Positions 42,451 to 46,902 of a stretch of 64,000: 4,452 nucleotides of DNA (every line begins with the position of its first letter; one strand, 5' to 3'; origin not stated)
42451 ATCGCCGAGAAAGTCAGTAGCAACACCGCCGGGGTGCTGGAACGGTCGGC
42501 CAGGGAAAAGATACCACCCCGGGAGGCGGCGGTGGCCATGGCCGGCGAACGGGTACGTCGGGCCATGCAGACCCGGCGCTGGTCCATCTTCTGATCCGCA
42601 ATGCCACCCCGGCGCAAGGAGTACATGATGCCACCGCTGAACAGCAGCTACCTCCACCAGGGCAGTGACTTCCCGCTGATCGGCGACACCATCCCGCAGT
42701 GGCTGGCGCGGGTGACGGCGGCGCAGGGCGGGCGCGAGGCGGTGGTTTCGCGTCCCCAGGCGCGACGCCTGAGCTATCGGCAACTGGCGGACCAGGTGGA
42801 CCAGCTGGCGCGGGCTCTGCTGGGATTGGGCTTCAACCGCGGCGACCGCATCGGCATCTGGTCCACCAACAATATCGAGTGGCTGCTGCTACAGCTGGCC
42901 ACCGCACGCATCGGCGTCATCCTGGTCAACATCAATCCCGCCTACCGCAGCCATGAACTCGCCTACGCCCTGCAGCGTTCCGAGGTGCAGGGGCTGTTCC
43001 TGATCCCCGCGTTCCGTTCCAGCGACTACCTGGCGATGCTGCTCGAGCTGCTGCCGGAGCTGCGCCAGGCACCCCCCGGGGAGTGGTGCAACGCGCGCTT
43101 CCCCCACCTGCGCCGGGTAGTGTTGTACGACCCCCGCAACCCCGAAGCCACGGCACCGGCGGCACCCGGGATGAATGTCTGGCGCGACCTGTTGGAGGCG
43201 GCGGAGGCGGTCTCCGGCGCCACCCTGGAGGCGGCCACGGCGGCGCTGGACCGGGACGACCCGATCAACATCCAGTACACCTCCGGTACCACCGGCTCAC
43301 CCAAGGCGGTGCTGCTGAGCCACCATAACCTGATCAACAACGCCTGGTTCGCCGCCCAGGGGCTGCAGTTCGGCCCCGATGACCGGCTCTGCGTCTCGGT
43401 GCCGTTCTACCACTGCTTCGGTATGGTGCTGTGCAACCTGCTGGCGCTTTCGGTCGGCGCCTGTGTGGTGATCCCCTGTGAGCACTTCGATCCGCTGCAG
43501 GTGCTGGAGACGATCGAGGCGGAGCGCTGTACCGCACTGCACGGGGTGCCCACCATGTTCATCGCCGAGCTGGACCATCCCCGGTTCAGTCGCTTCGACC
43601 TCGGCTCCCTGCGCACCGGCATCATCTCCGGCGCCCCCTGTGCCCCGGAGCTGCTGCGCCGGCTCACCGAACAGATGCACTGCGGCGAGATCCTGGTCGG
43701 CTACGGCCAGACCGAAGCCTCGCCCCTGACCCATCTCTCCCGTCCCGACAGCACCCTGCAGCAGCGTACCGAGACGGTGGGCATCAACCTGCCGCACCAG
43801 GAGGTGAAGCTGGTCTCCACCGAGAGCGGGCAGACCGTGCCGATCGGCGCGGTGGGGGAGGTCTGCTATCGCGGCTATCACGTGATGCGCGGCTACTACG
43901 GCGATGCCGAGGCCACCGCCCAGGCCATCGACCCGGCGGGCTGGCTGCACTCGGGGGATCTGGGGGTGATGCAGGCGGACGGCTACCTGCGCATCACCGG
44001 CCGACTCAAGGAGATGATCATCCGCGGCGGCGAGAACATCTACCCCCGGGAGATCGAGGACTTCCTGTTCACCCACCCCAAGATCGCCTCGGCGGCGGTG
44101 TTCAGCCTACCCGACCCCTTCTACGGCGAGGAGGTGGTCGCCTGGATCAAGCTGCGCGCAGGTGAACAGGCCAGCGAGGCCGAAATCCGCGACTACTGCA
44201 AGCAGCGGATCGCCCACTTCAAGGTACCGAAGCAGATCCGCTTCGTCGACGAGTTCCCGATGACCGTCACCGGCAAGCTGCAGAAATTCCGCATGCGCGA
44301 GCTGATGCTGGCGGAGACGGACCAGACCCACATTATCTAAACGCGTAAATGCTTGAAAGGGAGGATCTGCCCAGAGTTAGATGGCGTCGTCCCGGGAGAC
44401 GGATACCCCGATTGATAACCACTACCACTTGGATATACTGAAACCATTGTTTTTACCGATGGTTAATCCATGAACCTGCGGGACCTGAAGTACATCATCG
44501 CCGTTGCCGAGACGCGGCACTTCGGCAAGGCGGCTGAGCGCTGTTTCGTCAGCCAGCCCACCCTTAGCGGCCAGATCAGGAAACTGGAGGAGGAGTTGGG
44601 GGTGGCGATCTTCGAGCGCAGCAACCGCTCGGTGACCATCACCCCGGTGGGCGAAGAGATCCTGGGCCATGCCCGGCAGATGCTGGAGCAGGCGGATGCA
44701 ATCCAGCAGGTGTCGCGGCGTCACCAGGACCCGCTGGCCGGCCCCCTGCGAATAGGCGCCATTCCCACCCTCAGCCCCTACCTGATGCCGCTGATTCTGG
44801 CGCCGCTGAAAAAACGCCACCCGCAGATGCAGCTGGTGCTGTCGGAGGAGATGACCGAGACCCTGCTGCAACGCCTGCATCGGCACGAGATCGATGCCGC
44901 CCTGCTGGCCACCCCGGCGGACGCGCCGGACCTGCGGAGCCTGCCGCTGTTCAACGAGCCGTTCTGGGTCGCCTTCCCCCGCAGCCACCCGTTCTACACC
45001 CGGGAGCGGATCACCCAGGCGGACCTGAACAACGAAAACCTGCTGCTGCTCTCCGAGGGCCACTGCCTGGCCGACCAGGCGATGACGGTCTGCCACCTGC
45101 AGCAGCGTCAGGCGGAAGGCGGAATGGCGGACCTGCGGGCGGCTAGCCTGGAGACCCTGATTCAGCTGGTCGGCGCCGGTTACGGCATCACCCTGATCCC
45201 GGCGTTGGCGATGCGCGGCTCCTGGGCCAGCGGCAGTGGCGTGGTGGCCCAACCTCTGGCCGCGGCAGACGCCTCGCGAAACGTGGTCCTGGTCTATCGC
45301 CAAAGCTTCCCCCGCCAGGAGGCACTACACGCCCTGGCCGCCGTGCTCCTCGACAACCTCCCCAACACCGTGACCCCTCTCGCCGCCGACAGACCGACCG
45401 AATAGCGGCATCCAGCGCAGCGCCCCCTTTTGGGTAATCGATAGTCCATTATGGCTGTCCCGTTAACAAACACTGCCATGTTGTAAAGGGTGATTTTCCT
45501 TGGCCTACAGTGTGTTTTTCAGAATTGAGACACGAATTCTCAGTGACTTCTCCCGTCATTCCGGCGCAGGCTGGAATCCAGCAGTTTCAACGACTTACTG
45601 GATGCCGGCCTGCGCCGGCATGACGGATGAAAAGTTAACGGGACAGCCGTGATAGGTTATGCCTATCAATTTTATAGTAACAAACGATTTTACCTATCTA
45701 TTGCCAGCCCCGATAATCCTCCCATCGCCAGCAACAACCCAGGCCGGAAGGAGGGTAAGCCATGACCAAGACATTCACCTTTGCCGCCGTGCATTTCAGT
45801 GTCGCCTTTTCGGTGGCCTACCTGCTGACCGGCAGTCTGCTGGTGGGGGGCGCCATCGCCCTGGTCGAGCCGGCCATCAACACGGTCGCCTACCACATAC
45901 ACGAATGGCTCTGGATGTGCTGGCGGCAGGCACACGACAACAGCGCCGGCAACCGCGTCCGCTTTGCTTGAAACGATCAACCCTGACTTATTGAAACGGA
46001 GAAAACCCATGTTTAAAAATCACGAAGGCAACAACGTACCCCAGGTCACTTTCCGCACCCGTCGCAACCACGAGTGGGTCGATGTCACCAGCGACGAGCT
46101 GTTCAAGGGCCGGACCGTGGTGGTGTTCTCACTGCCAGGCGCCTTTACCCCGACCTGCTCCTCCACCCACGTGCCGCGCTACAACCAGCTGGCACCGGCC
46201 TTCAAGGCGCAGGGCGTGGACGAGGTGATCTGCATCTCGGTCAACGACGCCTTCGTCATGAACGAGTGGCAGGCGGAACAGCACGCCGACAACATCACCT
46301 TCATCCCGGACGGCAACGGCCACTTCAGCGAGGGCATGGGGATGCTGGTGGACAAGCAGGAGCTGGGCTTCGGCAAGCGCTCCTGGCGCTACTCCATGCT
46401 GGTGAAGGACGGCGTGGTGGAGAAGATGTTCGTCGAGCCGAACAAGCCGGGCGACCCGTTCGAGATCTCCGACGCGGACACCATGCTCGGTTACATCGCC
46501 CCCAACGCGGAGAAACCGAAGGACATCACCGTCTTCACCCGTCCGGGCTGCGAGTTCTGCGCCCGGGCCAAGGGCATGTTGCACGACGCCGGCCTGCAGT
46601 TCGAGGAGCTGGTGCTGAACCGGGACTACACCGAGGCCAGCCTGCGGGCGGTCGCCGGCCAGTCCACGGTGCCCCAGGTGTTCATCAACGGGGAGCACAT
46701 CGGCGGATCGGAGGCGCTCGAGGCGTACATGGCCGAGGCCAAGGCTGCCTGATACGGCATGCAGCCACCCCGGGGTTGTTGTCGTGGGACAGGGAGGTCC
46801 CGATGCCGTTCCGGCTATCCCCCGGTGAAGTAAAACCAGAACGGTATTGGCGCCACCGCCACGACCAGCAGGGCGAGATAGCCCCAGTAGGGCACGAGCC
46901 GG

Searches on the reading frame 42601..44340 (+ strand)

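Call 60: search_protein_families(library=pfam, proteins=[window:42601-44340:+], max_evalue=0.001)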
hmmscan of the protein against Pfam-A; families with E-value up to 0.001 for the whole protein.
window:42601-44340:+ (579 aa): 2 families
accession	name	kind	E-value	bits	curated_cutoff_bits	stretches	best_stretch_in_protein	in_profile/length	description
PF00501.34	AMP-binding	-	2.5e-95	320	29.9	1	38-433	4-384/384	AMP-binding enzyme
PF13193.12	AMP-binding_C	-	3.8e-19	69.8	24.5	1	484-559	1-76/76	AMP-binding enzyme C-terminal domain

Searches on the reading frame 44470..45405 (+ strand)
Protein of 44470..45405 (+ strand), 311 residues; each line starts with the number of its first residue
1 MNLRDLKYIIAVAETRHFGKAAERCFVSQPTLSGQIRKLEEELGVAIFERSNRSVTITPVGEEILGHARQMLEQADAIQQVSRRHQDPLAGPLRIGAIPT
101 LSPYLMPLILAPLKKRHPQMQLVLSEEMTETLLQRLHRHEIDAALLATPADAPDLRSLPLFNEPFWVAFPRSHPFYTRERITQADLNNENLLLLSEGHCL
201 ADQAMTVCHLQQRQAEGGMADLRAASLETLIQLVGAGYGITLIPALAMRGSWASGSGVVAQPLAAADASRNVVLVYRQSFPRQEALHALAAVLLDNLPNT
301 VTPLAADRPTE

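Call 60: search_protein_families(library=pfam, proteins=[window:44470-45405:+], max_evalue=0.001)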
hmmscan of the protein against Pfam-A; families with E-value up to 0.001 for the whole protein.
window:44470-45405:+ (311 aa): 2 families
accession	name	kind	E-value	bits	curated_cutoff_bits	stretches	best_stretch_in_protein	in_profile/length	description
PF03466.25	LysR_substrate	-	6.3e-45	153.6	28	1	87-297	2-208/209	LysR substrate binding domain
PF00126.33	HTH_1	-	1.4e-22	79.8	26.6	1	3-62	1-60/60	Bacterial regulatory helix-turn-helix protein, lysR family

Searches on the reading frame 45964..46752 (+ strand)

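Call 60: search_protein_families(library=pfam, proteins=[window:45964-46752:+], max_evalue=0.001)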
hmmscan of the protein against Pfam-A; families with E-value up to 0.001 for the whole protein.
window:45964-46752:+ (262 aa): 5 families
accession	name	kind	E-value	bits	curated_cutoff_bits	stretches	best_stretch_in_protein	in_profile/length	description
PF08534.16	Redoxin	-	8.8e-32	110.4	26.6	1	21-175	2-148/148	Redoxin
PF00462.30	Glutaredoxin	-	1.1e-17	64.5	22.9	1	188-246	1-60/60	Glutaredoxin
PF00578.27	AhpC-TSA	-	2.2e-12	47.4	26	1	25-147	5-115/124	AhpC/TSA family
PF13417.12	GST_N_3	-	8.5e-06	26.5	22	1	191-259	2-70/75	Glutathione S-transferase, N-terminal domain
PF13409.12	GST_N_2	-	8.9e-06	26.7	25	1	196-258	2-69/70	Glutathione S-transferase, N-terminal domain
